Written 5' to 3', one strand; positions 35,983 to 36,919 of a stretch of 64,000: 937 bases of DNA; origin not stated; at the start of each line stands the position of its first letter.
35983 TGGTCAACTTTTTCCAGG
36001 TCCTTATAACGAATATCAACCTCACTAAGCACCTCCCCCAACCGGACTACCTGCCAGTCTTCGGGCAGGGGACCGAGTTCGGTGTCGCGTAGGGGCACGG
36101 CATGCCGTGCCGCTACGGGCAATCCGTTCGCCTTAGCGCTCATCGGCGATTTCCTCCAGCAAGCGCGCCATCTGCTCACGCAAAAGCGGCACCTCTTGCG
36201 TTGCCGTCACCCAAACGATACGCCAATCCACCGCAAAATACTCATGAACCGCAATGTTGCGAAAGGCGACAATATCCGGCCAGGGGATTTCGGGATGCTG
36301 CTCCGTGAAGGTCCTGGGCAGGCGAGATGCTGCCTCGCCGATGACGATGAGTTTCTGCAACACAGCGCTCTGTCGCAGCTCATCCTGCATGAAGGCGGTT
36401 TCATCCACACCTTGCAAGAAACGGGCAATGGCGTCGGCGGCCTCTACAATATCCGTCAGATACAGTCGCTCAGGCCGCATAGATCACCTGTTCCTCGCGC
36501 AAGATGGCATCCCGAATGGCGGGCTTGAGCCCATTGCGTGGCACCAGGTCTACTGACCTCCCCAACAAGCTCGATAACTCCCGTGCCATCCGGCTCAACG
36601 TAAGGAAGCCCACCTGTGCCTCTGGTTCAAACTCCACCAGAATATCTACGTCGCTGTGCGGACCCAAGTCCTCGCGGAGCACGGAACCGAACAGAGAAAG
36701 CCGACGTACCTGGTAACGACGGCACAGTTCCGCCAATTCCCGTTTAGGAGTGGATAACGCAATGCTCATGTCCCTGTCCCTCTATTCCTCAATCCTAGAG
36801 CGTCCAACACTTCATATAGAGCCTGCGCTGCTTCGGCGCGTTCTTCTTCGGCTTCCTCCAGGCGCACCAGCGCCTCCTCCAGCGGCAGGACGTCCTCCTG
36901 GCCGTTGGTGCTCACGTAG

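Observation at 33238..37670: REP-type palindromes inserted in frame into hsdR, hsdS (twice), hsdM (twice) and the RAYT gene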

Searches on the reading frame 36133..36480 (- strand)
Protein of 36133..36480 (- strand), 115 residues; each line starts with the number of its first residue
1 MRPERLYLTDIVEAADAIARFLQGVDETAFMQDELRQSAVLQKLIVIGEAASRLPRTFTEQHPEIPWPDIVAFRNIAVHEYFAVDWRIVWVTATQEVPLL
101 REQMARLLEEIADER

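Call 10: search_protein_families(library=pfam, proteins=[window:36133-36480:-])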
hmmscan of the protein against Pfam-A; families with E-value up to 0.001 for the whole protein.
window:36133-36480:- (115 aa): 1 family
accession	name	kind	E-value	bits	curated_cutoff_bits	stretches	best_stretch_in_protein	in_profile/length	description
PF01934.22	HepT-like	-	2.4e-26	92.3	23.5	1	12-106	2-119/120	Ribonuclease HepT-like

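Call 72: search_protein_families(library=padloc, proteins=[window:36133-36480:-], max_evalue=0.01)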
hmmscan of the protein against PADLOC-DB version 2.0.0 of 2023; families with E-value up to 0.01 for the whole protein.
window:36133-36480:- (115 aa): 0 families

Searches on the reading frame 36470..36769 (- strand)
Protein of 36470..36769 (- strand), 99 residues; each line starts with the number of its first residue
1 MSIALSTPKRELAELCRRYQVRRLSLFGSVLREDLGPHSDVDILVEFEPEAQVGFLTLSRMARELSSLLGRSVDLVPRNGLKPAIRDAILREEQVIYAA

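Call 10: search_protein_families(library=pfam, proteins=[window:36470-36769:-])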
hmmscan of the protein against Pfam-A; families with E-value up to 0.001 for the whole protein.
window:36470-36769:- (99 aa): 2 families
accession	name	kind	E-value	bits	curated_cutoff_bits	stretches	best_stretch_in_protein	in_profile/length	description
PF01909.29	NTP_transf_2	-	2.5e-16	60.3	21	1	13-92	6-89/93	Nucleotidyltransferase domain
PF18765.7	Polbeta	-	9.5e-13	48.6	26.9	1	11-98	2-89/93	Polymerase beta, Nucleotidyltransferase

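Call 72: search_protein_families(library=padloc, proteins=[window:36470-36769:-], max_evalue=0.01)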
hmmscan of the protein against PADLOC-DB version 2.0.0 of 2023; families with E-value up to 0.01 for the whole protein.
window:36470-36769:- (99 aa): 6 families
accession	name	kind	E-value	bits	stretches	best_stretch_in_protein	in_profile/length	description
PDLC04902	PDC-S09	-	3.1e-31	105.5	1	1-98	1-96/97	-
PDLC04904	PDC-S09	-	6.9e-25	85.3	1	5-93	9-95/104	-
PDLC04905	PDC-S09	-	2.3e-24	83.6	1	1-99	1-101/101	-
PDLC04906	PDC-S09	-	1.1e-21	75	1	8-93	11-95/98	-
PDLC04903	PDC-S09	-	1.7e-06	26.3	1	19-50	24-55/108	-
PDLC04907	PDC-S09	-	4.8e-06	24.7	1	12-58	18-64/114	-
